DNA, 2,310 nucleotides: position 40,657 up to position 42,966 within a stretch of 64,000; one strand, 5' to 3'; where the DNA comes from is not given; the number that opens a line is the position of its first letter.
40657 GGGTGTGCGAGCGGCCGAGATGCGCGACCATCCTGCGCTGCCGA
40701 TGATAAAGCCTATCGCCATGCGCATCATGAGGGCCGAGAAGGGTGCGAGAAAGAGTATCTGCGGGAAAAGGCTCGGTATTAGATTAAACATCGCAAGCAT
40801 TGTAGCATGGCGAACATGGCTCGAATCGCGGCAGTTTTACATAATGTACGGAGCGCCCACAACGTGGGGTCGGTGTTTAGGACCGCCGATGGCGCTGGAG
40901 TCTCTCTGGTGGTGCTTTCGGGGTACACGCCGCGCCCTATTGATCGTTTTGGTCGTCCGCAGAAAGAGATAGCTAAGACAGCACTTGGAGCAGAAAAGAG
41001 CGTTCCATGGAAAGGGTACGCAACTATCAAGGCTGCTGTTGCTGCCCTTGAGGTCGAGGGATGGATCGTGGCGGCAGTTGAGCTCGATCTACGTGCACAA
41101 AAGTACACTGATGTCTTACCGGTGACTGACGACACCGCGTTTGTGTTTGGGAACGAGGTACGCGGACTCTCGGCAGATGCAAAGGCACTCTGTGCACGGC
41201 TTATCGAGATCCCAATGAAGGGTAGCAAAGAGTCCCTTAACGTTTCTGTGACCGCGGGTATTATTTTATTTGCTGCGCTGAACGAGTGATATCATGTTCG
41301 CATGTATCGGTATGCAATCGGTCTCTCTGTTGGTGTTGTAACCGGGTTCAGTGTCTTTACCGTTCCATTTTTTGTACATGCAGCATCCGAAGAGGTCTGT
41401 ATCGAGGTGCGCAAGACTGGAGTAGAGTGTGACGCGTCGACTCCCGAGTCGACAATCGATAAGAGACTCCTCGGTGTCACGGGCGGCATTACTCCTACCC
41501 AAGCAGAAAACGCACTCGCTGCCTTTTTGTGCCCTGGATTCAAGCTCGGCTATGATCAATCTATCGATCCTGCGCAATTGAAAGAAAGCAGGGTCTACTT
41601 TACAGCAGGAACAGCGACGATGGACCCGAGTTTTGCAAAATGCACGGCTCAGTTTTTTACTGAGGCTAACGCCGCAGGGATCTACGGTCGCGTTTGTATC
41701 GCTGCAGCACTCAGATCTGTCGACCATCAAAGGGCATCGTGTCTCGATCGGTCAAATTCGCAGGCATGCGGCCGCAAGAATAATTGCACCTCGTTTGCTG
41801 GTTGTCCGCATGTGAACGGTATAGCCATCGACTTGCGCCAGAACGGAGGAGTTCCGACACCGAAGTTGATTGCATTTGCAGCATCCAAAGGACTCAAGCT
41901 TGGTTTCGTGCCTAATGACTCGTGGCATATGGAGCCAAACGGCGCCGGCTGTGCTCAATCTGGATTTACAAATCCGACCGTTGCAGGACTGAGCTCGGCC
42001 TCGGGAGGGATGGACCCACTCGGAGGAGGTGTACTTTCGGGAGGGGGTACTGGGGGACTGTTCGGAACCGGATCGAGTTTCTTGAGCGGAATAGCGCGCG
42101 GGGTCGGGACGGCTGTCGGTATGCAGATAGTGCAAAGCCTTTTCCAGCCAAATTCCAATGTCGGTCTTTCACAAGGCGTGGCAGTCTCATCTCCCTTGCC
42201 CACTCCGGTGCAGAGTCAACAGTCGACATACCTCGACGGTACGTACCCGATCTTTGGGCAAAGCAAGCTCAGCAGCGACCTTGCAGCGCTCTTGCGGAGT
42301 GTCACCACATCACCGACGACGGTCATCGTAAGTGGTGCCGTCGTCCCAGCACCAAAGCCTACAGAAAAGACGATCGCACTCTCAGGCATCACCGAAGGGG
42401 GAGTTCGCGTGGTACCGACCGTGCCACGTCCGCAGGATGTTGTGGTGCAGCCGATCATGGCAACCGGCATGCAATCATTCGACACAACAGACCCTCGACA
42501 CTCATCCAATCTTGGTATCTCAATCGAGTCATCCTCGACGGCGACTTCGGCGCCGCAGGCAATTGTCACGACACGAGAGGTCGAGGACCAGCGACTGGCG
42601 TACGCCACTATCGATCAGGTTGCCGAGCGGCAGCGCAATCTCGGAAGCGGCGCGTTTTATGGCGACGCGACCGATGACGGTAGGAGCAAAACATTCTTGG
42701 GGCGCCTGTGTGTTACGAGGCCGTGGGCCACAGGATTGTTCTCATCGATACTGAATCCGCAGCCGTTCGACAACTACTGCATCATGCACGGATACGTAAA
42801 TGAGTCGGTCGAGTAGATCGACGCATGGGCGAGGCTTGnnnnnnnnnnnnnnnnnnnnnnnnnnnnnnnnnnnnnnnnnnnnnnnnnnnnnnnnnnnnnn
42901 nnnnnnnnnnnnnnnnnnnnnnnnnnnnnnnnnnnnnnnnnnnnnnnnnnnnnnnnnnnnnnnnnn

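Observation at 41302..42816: Secreted M15 (VanY-like) zinc peptidase fused to the family C-terminal motif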

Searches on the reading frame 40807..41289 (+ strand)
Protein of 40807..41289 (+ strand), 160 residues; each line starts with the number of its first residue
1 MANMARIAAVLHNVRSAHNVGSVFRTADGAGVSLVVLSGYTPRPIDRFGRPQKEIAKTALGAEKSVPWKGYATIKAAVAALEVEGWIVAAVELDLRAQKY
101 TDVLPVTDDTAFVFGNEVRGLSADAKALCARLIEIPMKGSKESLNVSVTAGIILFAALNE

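Call 7: search_protein_families(library=pfam, proteins=[window:40807-41289:+], max_evalue=0.01)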
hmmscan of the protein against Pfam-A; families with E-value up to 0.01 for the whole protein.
window:40807-41289:+ (160 aa): 1 family
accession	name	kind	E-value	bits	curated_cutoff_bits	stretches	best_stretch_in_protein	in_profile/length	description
PF00588.24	SpoU_methylase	-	1.6e-31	109.7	29.7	1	8-155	3-142/142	SpoU rRNA Methylase family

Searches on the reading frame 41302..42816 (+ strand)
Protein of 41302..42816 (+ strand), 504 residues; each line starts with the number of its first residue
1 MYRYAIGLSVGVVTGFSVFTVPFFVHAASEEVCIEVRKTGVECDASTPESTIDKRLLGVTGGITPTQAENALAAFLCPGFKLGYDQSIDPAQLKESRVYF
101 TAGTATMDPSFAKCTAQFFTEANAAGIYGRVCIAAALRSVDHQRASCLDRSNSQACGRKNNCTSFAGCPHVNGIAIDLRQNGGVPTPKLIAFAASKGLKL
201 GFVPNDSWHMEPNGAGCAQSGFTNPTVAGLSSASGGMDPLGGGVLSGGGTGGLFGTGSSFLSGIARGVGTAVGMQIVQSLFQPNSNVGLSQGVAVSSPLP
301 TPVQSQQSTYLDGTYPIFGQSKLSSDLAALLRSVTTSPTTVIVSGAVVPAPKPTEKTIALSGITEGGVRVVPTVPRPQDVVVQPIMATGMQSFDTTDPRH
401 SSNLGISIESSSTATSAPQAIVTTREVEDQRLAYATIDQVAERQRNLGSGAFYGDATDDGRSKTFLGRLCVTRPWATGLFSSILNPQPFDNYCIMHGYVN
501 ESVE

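Call 3: search_protein_families(library=pfam, proteins=[window:41302-42816:+], max_evalue=1)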
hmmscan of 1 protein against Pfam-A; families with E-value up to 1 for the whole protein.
window:41302-42816:+ (504 aa): 1 family
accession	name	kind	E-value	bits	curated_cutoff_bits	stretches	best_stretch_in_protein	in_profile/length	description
PF18910.5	DUF5665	-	0.0015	19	27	1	259-281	9-31/56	Domain of unknown function (DUF5665)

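Call 4: search_protein_families(library=ncbifam, proteins=[window:41302-42816:+], max_evalue=1)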
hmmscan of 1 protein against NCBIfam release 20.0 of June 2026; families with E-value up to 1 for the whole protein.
window:41302-42816:+ (504 aa): 0 families

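Call 8: find_homologous_proteins(query=window:41302-42816:+, max_evalue=0.001)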
Query window:41302-42816:+ (504 aa): 2 proteins with E <= 0.001 among 8000 candidates.
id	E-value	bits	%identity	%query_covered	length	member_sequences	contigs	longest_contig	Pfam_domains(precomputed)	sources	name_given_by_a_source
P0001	0.0e+0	1020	90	100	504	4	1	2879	-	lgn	-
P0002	4.5e-28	116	40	34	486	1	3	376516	-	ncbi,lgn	-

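Call 16: find_encoding_contigs(protein=P0002, flank=8000, max_places=3)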
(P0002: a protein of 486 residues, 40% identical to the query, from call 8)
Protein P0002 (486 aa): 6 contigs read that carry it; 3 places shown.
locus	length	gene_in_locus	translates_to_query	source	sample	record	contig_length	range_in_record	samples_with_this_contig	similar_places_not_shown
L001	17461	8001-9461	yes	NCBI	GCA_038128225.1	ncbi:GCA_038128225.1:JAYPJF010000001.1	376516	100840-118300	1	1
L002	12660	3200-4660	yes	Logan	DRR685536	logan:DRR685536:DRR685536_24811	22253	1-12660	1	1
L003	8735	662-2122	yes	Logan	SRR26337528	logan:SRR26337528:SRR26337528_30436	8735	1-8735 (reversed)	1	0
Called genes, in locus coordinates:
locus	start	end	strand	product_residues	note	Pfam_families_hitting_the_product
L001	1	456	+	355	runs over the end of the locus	-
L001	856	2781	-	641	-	PF06068:TIP49 (faint), PF00004:AAA, PF23902:AAA_lid_PRS2_C (weak), PF17862:AAA_lid_3, PF01434:Peptidase_M41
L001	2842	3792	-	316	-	-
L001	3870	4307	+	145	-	PF01668:SmpB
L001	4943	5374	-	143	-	PF18916:Lycopene_cyc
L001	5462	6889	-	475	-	PF01471:PG_binding_1 (weak)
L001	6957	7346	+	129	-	-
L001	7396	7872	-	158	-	-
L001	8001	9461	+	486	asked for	-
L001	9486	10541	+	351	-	PF01594:AI-2E_transport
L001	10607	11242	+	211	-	PF05198:IF3_N, PF00707:IF3_C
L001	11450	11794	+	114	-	PF00453:Ribosomal_L20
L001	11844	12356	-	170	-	-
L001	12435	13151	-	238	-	PF18306:LDcluster4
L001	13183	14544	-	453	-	PF00753:Lactamase_B, PF23023:Anti-Pycsar_Apyc1 (weak), PF12706:Lactamase_B_2, PF16661:Lactamase_B_6, PF10996:Beta-Casp, PF07521:RMMBL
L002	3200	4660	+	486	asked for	-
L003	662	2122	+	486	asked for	-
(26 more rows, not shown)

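Call 21: search_protein_families(library=phrogs, proteins=[window:41302-42816:+], max_evalue=0.1)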
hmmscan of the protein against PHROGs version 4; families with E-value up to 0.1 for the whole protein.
window:41302-42816:+ (504 aa): 0 families

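Call 42: find_encoding_contigs(protein=window:41302-42816:+, flank=3000, max_places=4)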
Protein window:41302-42816:+ (504 aa): no gene with exactly this product is on record in the collection.

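Call 71: find_encoding_contigs(protein=P0001, flank=3000, max_places=2)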
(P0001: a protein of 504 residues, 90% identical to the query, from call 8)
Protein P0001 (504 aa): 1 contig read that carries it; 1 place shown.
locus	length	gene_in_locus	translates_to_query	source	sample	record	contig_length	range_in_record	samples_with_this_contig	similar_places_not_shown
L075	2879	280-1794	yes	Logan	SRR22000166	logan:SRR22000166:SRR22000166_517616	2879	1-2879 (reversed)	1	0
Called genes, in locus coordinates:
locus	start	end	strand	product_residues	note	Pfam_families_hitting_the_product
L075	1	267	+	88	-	?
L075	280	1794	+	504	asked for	-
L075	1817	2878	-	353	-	?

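Call 72: list_cluster_members(proteins=[P0002, P0003, P0006, P0009, P0011, P0029, P0033, P0035, P0038, P0045])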
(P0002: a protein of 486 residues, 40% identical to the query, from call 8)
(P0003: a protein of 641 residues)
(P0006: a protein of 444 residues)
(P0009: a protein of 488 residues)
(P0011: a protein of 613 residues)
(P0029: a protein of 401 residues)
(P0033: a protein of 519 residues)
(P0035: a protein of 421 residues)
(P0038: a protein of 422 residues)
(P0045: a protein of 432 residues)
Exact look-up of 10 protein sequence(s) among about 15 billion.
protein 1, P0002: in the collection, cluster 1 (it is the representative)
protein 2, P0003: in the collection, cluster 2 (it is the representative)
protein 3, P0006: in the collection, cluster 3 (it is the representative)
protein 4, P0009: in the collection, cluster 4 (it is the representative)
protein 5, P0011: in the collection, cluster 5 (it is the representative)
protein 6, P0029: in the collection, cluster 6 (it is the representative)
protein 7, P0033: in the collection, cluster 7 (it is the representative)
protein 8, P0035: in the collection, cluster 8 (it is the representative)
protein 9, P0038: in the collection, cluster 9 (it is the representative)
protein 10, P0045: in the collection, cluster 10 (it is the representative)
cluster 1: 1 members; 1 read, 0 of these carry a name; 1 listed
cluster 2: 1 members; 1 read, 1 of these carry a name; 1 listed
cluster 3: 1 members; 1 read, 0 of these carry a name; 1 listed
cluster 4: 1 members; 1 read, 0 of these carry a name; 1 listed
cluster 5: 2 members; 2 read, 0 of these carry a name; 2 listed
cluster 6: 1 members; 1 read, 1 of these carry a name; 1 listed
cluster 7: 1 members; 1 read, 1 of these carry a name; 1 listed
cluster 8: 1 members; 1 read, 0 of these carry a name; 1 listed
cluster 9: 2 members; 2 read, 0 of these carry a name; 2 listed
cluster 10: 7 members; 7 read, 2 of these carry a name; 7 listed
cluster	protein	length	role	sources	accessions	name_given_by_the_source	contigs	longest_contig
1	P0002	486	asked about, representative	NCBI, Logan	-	-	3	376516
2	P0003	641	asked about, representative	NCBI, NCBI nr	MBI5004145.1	hypothetical protein HZC00_03555 [Candidatus Kaiserbacteria bacterium] | hypothetical protein [Candidatus Kaiserbacteria bacterium]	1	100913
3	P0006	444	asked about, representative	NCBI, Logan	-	-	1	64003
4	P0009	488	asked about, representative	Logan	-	-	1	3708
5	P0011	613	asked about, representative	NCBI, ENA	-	-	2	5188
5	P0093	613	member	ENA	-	-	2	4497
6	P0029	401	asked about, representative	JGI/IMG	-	hypothetical protein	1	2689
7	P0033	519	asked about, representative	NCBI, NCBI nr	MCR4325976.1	MAG: D-alanyl-D-alanine carboxypeptidase family protein [Patescibacteria group bacterium] | D-alanyl-D-alanine carboxypeptidase family protein [Patescibacteria group bacterium]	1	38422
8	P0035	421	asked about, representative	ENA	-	-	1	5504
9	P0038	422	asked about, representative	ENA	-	-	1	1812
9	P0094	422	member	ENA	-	-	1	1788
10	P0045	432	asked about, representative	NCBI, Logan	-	-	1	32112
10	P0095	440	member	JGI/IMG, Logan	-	hypothetical protein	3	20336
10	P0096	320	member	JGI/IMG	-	hypothetical protein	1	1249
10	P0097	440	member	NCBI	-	-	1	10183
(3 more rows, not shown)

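Call 82: search_protein_families(library=pfam, proteins=[P0002], max_evalue=0.01)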
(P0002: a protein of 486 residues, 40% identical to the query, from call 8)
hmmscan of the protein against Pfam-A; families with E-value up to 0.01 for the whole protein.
P0002 (486 aa): 0 families
